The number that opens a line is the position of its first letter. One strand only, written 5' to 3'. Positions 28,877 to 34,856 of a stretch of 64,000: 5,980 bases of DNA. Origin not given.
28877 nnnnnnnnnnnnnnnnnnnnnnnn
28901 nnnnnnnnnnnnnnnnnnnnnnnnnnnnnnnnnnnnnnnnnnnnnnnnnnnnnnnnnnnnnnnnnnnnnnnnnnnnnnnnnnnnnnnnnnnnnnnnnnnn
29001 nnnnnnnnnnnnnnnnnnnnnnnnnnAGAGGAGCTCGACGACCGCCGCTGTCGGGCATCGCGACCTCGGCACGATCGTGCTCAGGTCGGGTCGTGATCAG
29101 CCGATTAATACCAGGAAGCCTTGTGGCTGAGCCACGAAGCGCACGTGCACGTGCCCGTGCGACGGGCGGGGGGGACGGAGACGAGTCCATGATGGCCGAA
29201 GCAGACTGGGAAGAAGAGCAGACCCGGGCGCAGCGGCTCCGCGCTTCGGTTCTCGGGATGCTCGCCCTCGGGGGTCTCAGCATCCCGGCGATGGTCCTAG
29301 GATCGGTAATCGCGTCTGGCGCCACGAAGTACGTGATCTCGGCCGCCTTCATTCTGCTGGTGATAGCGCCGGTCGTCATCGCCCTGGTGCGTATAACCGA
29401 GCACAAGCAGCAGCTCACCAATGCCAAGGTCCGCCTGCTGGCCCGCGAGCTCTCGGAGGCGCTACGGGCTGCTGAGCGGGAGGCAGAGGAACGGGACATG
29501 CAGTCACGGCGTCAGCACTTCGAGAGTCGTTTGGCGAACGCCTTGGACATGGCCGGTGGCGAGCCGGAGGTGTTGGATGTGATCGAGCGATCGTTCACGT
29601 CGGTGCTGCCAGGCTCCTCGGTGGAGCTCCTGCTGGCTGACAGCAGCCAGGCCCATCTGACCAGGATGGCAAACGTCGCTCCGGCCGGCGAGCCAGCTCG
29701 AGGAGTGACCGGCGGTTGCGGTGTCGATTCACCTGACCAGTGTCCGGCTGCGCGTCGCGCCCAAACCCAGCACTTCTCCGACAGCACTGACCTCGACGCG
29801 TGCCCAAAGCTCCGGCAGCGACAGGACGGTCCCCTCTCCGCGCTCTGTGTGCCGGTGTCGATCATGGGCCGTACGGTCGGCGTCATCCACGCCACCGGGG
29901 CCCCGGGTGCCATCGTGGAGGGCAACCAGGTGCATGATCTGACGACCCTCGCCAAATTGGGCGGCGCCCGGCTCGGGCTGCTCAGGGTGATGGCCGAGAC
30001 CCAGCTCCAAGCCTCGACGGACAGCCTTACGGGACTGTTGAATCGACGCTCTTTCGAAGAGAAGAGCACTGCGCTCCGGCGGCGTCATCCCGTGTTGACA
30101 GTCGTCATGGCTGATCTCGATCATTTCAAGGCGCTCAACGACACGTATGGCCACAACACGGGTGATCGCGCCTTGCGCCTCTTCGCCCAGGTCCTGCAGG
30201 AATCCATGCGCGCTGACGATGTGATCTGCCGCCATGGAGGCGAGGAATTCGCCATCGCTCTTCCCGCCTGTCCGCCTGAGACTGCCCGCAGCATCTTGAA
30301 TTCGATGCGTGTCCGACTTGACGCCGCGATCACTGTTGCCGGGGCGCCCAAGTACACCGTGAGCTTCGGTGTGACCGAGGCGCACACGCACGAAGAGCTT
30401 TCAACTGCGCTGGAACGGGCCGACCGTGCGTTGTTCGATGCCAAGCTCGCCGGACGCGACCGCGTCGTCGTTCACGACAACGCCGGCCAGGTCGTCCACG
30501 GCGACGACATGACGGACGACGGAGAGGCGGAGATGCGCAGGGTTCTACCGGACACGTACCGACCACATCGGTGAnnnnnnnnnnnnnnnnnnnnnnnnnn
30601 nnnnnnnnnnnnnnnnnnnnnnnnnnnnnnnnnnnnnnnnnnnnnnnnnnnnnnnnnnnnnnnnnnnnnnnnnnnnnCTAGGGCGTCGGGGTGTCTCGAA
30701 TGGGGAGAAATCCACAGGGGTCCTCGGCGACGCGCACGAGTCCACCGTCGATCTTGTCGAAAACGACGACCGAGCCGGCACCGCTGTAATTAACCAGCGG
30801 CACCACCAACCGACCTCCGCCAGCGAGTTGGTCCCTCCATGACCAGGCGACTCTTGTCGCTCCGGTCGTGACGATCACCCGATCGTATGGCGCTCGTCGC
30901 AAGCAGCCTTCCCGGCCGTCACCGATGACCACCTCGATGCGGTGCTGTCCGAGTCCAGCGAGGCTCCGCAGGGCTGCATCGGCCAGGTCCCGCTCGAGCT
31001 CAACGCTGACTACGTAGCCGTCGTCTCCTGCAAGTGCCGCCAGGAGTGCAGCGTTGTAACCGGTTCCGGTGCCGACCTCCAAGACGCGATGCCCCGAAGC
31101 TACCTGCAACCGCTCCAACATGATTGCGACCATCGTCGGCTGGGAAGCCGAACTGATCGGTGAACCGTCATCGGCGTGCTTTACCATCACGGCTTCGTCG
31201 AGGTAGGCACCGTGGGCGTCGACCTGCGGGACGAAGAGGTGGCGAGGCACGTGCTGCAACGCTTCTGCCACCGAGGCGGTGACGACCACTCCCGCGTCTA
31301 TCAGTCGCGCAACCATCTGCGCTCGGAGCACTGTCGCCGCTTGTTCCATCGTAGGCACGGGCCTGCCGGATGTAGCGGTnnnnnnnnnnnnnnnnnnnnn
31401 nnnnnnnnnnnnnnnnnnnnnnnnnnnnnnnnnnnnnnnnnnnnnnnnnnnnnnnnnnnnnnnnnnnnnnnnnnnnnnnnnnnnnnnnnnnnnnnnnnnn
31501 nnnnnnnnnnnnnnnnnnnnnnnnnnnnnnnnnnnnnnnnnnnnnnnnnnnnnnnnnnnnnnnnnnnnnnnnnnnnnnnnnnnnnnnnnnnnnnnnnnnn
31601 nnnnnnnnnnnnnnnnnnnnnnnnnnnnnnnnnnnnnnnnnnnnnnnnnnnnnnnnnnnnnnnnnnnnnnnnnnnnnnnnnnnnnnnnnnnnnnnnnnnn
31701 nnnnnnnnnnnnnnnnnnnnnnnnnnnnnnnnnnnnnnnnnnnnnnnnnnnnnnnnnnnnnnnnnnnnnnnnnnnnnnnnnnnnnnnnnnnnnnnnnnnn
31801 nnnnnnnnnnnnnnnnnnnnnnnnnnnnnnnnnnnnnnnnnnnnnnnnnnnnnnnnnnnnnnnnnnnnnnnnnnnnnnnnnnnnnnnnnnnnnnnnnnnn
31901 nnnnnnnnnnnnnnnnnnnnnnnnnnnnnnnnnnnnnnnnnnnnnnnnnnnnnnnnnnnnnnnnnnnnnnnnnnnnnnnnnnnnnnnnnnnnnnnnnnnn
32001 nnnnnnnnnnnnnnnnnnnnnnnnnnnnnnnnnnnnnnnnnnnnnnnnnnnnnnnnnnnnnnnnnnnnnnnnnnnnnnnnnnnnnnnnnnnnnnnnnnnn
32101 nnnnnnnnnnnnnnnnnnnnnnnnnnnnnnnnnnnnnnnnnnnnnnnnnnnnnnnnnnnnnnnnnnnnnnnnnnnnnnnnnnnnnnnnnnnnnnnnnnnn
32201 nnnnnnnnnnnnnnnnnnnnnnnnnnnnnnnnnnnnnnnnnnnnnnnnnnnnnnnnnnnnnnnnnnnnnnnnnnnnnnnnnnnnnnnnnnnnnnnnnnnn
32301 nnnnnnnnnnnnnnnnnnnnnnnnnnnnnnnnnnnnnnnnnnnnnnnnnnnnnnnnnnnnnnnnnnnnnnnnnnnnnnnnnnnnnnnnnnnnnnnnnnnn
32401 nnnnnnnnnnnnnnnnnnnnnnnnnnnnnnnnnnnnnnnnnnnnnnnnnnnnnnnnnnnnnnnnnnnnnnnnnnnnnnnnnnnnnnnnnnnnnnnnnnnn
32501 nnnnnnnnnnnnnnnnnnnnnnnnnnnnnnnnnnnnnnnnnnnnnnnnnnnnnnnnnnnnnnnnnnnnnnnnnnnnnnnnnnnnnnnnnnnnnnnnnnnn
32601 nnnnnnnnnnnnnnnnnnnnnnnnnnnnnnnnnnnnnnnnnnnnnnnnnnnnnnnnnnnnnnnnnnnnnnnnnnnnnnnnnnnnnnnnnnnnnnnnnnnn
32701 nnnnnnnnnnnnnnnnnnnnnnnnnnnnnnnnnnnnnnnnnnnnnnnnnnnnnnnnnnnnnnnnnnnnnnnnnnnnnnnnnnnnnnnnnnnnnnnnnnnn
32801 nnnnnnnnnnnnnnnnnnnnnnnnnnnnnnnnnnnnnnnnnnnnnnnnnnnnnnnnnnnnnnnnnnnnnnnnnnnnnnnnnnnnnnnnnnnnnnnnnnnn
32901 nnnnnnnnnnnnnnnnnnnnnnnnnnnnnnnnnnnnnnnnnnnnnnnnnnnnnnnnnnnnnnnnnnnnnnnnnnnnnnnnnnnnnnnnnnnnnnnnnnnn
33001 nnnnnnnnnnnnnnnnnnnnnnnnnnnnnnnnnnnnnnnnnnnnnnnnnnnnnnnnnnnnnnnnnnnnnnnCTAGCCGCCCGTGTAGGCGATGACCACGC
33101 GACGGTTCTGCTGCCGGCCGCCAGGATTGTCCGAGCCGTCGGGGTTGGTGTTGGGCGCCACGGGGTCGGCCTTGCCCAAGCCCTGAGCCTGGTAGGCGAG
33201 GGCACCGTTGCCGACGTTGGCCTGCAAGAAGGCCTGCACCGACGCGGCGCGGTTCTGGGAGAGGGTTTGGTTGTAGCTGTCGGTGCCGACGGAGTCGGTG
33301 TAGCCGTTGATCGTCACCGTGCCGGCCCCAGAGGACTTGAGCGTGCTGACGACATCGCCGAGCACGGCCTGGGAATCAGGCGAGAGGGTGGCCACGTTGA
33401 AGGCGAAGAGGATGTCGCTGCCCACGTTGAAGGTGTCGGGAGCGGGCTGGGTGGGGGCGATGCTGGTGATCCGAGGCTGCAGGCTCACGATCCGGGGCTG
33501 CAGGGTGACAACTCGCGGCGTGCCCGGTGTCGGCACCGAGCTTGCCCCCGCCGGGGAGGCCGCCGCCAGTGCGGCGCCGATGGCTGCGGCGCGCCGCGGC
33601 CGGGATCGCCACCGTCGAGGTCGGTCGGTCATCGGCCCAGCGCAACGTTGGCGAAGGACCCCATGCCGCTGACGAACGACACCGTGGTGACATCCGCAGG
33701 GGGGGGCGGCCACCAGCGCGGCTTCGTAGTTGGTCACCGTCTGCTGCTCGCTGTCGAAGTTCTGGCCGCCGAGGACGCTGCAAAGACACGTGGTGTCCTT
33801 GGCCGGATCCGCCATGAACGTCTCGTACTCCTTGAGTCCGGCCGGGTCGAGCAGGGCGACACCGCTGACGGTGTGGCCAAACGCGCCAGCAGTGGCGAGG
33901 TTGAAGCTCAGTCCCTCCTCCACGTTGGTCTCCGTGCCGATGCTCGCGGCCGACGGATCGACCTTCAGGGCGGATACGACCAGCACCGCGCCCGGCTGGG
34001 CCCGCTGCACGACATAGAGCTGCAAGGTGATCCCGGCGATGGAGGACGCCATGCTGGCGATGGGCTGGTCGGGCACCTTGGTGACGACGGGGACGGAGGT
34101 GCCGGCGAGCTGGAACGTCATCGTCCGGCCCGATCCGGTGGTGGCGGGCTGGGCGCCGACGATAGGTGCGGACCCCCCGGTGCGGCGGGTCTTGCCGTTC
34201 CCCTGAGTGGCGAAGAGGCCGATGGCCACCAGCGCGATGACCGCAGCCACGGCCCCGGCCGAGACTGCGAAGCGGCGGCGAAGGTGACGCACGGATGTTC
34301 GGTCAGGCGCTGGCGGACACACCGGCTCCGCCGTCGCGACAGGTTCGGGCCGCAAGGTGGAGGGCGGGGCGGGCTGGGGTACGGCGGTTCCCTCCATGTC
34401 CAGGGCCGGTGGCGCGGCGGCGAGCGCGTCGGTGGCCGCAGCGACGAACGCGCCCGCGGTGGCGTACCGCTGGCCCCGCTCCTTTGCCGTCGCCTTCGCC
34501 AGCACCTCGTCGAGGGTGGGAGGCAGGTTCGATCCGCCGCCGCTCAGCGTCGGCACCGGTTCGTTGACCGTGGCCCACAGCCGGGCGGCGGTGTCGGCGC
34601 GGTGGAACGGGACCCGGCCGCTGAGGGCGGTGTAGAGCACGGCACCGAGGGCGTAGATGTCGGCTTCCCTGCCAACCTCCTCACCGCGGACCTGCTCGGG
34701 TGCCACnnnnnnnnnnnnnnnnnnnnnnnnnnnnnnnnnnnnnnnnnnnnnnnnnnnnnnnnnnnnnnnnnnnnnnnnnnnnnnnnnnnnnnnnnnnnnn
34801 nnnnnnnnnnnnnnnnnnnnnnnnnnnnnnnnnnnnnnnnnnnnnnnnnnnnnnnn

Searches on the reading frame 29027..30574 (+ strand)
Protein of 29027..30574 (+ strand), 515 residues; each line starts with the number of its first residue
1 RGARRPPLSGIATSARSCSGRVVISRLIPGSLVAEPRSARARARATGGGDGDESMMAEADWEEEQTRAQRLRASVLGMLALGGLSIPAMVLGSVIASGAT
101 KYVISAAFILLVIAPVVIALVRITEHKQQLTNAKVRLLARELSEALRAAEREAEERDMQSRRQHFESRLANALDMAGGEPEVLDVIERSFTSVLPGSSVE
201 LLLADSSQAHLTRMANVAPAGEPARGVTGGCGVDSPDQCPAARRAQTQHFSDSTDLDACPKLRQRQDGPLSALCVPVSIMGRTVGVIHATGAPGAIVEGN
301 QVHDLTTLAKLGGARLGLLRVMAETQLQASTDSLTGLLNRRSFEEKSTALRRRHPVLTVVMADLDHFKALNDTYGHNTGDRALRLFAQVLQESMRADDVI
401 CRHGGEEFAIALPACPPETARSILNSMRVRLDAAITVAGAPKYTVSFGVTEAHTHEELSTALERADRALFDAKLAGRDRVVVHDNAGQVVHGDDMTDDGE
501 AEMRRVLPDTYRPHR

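Call 7: search_protein_families(library=pfam, proteins=[window:29027-30574:+], max_evalue=0.001)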
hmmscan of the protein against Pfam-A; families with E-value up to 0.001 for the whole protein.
window:29027-30574:+ (515 aa): 4 families
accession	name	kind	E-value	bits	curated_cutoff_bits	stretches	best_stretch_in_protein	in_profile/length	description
PF00990.26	GGDEF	-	8.7e-38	130.1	23.8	1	329-479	1-161/161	Diguanylate cyclase, GGDEF domain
PF22335.1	Cas10-Cmr2_palm2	-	1.8e-05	25.3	27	1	358-480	3-132/133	Cas10/Cmr2, second palm domain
PF13185.12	GAF_2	-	0.00026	21.7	28.6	0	215-295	35-115/136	GAF domain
PF17853.6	GGDEF_2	-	0.00076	20.1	24.5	0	359-469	25-114/116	GGDEF-like domain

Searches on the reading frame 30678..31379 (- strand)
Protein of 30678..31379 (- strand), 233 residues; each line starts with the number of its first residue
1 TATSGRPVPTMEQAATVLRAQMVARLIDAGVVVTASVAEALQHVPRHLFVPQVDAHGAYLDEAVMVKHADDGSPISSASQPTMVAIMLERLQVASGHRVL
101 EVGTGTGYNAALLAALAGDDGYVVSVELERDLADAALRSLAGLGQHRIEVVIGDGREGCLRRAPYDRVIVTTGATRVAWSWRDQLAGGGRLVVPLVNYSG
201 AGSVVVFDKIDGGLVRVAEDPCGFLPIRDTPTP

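Call 39: search_protein_families(library=pfam, proteins=[window:30678-31379:-], max_evalue=0.01)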
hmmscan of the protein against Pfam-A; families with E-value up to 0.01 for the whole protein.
window:30678-31379:- (233 aa): 9 families
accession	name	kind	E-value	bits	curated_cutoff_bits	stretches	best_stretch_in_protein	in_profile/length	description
PF01135.25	PCMT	-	3.4e-47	161.4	20.3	1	21-229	5-207/210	Protein-L-isoaspartate(D-aspartate) O-methyltransferase (PCMT)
PF13649.12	Methyltransf_25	-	3e-07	31.5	27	1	99-173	1-73/97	Methyltransferase domain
PF01596.23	Methyltransf_3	-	3.1e-05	23.8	22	1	91-157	40-107/204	O-methyltransferase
PF08541.16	ACP_syn_III_C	-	0.00035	21.1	26.6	1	66-111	39-84/90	3-Oxoacyl-[acyl-carrier-protein (ACP)] synthase III C terminal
PF02353.26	CMAS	-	0.0011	18.8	27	1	79-168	46-131/273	Mycolic acid cyclopropane synthetase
PF00398.26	RrnaAD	-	0.0013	18.3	24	1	83-155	18-85/263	Ribosomal RNA adenine dimethylase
PF13847.12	Methyltransf_31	-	0.0024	18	27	1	95-154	3-62/145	Methyltransferase domain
PF01209.24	Ubie_methyltran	-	0.0032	17.3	20.1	1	90-173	42-125/233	ubiE/COQ5 methyltransferase family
PF01189.24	Methyltr_RsmB-F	-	0.0064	16.6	27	0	91-170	4-85/199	16S rRNA methyltransferase RsmB/F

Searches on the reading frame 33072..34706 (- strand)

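Call 5: search_protein_families(library=pfam, proteins=[window:33072-34706:-], max_evalue=0.01)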
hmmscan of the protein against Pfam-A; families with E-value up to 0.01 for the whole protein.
window:33072-34706:- (544 aa): 2 families
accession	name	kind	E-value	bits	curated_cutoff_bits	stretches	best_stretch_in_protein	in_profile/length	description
PF00691.25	OmpA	-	7.4e-16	58.7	27.2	1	433-524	1-93/98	OmpA family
PF00069.31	Pkinase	-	2.5e-06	27.5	31.7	1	1-49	164-212/263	Protein kinase domain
